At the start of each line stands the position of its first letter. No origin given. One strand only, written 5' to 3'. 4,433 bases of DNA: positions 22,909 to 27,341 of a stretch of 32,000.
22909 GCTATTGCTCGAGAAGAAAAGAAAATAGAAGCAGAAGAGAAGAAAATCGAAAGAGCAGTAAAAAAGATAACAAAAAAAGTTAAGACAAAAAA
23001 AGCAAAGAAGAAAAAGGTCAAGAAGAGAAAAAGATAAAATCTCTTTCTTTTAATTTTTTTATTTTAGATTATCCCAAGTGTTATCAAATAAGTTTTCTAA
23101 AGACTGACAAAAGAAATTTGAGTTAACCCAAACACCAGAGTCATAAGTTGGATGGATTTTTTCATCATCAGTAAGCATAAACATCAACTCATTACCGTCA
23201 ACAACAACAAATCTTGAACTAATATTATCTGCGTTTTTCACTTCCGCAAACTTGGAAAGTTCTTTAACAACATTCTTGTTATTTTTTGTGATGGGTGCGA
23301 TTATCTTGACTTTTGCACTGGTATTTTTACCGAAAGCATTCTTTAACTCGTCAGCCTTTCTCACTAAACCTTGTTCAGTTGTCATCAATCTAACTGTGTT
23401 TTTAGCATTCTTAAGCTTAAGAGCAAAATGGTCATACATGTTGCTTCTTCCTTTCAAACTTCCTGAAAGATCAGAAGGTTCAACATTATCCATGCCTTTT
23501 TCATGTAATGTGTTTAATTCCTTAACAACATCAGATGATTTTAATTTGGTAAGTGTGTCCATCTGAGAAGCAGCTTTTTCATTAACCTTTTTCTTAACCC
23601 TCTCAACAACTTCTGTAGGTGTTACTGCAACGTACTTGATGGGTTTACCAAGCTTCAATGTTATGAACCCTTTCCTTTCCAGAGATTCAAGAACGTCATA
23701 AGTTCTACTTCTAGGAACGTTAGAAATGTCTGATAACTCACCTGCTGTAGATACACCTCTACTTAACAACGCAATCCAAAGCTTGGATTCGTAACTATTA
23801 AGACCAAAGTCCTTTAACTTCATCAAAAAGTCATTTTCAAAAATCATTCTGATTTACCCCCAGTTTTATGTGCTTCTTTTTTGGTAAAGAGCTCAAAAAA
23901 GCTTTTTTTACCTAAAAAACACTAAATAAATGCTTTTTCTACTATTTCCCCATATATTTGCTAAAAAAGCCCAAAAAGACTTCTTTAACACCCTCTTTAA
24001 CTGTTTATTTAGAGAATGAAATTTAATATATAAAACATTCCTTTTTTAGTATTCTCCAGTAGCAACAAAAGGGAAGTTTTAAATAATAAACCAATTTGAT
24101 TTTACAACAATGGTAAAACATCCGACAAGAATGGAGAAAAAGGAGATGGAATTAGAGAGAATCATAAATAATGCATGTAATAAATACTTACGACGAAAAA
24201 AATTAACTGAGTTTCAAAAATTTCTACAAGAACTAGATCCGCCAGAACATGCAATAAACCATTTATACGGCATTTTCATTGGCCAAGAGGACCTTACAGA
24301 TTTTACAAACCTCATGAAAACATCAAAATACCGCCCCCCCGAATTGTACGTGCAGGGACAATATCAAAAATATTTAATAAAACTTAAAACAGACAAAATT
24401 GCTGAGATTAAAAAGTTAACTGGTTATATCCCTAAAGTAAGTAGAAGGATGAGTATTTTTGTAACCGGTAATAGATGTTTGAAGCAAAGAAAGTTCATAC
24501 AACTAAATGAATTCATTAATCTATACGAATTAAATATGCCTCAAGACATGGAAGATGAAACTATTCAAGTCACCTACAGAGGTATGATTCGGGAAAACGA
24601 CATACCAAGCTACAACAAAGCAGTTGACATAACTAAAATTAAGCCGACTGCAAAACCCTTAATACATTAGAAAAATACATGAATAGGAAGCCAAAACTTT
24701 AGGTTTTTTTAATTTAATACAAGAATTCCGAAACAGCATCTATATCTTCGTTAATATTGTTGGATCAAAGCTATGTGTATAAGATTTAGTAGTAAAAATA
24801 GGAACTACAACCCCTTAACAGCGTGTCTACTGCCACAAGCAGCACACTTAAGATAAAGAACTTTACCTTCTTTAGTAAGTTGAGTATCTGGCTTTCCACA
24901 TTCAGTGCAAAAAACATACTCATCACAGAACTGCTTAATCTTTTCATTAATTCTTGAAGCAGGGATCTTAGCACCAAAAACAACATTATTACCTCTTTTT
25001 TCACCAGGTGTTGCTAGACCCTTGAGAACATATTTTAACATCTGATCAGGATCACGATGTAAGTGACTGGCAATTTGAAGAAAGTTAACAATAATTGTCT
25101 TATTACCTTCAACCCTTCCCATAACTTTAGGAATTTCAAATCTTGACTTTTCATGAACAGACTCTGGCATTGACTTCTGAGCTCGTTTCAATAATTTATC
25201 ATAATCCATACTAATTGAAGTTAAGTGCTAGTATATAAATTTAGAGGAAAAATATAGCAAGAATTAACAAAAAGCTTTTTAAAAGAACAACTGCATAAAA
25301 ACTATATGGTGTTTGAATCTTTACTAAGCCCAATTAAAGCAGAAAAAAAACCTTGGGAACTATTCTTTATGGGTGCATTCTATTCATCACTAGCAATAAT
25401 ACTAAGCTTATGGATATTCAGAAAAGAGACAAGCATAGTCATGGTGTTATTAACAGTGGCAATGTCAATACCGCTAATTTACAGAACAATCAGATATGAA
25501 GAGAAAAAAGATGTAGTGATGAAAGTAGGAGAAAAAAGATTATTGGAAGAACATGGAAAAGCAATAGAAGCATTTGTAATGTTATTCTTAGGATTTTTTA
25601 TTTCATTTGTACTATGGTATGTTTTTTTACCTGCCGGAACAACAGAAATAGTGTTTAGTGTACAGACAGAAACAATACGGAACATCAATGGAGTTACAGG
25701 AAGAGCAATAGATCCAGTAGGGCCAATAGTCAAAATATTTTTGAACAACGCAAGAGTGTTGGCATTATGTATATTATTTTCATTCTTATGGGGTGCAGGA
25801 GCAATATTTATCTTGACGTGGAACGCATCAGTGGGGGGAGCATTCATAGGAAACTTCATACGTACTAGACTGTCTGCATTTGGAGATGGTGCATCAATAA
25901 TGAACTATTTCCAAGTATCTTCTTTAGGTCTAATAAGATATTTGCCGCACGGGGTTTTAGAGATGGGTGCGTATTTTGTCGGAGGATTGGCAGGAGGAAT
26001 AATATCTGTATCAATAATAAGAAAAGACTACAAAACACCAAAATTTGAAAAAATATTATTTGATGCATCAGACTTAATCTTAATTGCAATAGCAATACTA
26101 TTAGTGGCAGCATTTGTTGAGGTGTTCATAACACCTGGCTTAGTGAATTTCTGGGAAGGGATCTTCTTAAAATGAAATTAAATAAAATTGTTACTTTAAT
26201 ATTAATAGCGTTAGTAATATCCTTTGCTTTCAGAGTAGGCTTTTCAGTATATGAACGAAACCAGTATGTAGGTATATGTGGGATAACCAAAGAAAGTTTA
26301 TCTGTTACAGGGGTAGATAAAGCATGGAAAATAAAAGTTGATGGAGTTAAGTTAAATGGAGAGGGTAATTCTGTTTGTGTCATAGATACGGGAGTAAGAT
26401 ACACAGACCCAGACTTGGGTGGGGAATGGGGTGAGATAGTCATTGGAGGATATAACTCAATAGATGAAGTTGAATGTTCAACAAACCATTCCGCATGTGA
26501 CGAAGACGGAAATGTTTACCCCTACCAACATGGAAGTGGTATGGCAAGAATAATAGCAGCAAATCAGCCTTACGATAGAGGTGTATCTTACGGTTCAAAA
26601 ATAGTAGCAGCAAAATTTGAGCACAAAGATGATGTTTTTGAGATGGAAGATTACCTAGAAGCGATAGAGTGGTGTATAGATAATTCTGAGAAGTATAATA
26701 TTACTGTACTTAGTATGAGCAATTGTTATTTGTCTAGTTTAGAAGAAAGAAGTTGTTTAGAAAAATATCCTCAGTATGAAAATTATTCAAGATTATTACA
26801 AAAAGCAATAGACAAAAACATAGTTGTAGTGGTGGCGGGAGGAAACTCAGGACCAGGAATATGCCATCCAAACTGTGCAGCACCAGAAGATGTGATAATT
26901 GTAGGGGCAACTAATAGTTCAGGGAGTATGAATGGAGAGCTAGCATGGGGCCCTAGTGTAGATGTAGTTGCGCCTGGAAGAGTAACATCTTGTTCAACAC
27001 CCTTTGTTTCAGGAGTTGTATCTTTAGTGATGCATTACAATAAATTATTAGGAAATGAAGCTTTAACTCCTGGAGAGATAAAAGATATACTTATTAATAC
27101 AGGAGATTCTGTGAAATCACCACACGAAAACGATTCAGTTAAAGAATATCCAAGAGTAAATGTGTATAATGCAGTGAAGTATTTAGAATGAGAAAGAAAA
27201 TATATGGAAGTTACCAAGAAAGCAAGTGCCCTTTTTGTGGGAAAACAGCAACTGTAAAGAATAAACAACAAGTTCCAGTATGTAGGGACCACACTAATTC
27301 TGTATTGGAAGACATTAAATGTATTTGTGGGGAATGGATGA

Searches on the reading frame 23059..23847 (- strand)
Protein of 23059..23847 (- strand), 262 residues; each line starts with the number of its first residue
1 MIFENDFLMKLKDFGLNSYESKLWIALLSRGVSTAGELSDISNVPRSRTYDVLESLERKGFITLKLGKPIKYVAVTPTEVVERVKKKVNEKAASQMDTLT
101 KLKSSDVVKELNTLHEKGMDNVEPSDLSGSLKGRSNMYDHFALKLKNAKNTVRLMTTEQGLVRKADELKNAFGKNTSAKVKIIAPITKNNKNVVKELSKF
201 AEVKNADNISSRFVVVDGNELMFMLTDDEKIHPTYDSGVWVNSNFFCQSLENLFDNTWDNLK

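Call 80: search_protein_families(library=pfam, proteins=[window:23059-23847:-], max_evalue=0.0001)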
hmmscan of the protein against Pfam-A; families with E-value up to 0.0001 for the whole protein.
window:23059-23847:- (262 aa): 2 families
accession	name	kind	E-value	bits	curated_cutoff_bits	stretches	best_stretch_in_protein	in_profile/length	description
PF01978.25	TrmB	-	5.3e-22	77.9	25.6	1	11-77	1-67/68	Sugar-specific transcriptional regulator TrmB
PF11495.14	Regulator_TrmB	-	8.2e-07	28.9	22.2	1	132-260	6-131/233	Archaeal transcriptional regulator TrmB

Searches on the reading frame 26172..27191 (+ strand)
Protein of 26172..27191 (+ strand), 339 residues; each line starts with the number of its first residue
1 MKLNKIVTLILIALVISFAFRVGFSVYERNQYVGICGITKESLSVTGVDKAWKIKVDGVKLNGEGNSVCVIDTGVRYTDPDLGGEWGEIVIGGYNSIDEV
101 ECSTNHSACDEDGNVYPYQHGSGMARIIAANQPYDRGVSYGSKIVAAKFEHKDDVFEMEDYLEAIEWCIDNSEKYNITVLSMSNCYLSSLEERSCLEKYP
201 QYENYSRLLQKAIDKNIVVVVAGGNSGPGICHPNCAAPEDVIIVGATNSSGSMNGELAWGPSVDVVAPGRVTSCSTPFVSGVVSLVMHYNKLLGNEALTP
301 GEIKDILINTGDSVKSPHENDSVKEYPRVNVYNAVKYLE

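Call 80: search_protein_families(library=pfam, proteins=[window:26172-27191:+], max_evalue=0.0001)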
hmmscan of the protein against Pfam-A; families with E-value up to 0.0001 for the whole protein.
window:26172-27191:+ (339 aa): 1 family
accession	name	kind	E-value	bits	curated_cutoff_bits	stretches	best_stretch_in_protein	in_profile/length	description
PF00082.27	Peptidase_S8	-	7.4e-26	91.5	21.8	1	63-320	1-282/288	Subtilase family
